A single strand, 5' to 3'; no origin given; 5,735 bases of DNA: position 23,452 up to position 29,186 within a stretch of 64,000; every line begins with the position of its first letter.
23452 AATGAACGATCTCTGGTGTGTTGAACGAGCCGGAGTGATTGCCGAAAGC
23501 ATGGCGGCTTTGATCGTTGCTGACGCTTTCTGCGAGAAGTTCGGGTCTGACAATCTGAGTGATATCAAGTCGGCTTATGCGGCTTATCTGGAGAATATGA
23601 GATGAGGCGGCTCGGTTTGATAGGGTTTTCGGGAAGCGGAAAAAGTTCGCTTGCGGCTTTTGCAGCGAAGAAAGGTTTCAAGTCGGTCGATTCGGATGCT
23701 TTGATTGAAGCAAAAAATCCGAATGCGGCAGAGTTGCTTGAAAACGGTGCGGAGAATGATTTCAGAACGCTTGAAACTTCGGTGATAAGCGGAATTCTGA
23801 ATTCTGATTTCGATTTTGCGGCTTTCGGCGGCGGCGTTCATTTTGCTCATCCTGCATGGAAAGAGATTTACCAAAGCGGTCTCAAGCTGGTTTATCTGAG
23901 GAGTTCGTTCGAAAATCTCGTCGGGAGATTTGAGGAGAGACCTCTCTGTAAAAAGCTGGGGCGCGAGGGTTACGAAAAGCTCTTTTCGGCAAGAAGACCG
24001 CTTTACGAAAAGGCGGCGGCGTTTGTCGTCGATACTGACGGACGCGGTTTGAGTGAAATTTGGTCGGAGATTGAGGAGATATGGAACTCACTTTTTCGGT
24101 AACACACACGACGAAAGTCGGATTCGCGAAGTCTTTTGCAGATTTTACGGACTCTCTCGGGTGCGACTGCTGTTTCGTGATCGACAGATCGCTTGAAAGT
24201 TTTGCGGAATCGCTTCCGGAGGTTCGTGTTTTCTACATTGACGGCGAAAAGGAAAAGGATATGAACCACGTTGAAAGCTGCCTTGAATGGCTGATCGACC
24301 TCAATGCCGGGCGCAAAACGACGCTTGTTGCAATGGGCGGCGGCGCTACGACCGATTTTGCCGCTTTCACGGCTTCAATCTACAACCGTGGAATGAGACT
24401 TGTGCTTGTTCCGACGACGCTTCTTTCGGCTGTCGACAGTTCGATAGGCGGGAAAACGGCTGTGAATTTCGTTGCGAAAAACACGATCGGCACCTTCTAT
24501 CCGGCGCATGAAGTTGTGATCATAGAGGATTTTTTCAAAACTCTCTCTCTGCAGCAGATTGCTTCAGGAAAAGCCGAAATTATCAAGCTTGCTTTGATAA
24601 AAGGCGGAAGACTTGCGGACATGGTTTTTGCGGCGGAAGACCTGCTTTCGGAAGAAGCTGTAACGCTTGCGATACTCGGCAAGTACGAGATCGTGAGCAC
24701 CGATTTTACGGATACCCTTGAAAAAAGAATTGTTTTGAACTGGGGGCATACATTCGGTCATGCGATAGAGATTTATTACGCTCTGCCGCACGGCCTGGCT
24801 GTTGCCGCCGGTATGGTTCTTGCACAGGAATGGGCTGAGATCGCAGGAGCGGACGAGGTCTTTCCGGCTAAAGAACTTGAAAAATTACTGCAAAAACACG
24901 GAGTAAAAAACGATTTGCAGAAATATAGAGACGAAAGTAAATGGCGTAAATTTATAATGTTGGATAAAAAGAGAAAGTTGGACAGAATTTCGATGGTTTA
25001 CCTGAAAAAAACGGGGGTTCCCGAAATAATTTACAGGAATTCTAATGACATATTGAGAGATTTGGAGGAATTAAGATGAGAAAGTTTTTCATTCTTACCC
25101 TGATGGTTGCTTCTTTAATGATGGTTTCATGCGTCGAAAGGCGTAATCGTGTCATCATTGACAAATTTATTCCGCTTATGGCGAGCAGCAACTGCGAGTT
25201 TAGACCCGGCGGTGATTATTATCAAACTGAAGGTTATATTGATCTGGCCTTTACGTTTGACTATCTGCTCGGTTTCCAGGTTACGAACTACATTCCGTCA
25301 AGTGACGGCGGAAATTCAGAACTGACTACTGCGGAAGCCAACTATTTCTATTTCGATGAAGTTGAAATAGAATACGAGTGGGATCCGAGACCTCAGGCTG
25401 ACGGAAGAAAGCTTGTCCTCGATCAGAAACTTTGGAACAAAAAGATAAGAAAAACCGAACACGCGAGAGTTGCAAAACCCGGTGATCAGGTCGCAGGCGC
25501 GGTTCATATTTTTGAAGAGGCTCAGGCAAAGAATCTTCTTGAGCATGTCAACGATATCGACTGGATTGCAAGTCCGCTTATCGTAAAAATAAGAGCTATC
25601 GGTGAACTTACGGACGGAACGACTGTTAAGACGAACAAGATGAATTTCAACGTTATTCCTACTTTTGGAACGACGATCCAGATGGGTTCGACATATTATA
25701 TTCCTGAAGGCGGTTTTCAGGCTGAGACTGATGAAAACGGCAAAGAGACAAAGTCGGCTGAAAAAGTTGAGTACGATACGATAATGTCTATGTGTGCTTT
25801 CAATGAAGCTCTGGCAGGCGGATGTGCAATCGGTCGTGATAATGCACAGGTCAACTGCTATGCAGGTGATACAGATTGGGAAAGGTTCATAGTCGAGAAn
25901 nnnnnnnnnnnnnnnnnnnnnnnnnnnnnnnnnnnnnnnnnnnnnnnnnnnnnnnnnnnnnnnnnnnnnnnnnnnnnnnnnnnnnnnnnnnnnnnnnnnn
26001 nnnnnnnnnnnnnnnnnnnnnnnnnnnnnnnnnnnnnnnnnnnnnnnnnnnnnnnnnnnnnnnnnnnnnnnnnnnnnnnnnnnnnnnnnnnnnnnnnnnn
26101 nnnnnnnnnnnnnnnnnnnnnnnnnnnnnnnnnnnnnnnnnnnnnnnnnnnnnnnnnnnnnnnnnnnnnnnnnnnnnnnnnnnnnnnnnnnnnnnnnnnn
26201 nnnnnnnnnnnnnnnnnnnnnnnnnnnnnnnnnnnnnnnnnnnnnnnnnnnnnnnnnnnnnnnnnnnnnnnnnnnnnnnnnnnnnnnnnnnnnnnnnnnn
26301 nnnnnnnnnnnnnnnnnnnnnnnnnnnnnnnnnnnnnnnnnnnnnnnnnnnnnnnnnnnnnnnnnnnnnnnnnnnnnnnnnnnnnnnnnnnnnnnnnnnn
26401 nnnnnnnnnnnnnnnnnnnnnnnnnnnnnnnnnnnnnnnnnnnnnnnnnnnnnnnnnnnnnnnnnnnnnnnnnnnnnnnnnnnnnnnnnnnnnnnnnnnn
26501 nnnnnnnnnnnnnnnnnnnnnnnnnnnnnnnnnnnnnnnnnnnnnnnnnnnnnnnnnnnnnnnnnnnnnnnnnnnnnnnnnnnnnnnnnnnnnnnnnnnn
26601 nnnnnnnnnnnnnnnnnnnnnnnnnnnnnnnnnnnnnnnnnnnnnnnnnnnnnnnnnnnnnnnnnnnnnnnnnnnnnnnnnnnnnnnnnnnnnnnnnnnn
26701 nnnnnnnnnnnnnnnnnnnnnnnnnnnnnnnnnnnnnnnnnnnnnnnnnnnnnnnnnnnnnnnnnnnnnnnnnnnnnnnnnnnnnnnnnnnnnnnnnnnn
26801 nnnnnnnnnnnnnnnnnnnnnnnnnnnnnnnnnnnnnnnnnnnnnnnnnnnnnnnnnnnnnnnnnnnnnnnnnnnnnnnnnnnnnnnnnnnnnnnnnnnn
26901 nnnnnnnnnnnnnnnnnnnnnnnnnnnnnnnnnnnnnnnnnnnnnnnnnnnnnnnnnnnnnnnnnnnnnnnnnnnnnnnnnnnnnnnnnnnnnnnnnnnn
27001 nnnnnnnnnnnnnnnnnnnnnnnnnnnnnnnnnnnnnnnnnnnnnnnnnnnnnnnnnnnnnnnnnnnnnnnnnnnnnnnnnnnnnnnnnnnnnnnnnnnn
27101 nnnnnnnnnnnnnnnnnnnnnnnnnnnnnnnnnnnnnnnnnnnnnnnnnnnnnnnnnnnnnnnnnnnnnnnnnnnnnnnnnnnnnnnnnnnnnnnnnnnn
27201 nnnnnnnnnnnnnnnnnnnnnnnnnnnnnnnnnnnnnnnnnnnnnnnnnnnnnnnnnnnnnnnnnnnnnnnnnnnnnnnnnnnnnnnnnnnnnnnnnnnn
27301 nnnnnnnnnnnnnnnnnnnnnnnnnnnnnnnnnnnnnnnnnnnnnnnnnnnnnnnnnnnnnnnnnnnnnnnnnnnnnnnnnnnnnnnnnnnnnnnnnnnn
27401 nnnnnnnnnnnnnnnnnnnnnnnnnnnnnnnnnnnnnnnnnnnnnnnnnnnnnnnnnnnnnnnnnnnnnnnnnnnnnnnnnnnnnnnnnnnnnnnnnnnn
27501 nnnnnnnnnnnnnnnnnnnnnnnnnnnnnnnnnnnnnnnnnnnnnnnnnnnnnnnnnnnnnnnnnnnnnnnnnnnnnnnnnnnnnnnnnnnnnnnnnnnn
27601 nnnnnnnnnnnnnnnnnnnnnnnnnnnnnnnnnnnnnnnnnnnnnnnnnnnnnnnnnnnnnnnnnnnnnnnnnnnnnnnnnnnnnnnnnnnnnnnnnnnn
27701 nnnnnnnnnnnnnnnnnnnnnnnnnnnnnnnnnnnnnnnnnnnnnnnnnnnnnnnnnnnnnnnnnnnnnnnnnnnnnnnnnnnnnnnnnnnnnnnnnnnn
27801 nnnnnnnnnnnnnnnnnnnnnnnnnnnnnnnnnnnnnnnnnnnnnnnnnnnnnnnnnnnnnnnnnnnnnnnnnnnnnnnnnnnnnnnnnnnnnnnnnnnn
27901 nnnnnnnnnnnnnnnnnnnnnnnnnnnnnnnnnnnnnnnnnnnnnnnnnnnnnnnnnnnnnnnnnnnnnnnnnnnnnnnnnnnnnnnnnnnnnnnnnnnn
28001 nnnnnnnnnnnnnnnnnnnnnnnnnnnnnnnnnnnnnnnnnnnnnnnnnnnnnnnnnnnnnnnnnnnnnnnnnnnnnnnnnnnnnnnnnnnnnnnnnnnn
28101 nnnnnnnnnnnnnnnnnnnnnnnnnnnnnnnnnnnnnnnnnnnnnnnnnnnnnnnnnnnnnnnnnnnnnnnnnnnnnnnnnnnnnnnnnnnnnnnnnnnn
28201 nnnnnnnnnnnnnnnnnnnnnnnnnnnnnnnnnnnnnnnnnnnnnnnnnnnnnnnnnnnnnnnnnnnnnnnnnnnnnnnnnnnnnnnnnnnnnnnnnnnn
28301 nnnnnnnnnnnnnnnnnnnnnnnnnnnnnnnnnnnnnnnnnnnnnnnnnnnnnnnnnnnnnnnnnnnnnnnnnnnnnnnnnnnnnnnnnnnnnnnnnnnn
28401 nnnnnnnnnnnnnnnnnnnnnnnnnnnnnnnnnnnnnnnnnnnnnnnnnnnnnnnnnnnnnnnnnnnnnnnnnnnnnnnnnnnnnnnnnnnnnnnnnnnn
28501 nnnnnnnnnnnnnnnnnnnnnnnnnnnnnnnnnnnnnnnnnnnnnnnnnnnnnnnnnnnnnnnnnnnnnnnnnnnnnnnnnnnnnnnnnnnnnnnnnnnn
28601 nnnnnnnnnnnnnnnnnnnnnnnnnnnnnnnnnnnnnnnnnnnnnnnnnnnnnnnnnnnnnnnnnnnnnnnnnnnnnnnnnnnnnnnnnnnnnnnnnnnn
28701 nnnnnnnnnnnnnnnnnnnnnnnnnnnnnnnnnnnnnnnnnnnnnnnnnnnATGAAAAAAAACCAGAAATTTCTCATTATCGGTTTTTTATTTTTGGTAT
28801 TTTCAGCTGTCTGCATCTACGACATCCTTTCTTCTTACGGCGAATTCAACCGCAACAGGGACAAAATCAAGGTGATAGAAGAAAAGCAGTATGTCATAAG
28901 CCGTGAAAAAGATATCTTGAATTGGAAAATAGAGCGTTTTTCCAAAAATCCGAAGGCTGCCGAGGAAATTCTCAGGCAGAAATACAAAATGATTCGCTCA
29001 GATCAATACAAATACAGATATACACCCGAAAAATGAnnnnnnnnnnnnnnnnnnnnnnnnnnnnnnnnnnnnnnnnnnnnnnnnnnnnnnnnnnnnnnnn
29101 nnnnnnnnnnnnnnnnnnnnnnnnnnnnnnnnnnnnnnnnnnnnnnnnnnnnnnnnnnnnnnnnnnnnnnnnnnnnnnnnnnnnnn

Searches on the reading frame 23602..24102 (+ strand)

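Call 36: search_protein_families(library=pfam, proteins=[window:23602-24102:+], max_evalue=0.001)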
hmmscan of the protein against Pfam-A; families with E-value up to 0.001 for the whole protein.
window:23602-24102:+ (166 aa): 2 families
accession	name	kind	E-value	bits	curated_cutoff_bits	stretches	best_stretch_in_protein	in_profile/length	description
PF01202.28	SKI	-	1.4e-19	71.2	22.1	1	11-158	2-155/159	Shikimate kinase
PF13238.12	AAA_18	-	0.00012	23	29.4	0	6-119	3-117/128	AAA domain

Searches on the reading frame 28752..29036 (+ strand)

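Call 37: search_protein_families(library=pfam, proteins=[window:28752-29036:+], max_evalue=0.001)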
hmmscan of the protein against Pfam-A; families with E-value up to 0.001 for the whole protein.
window:28752-29036:+ (94 aa): 1 family
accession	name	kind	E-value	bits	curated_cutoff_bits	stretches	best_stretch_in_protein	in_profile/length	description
PF04977.20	DivIC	-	9.6e-05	22.6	28.9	1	15-89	2-76/80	Septum formation initiator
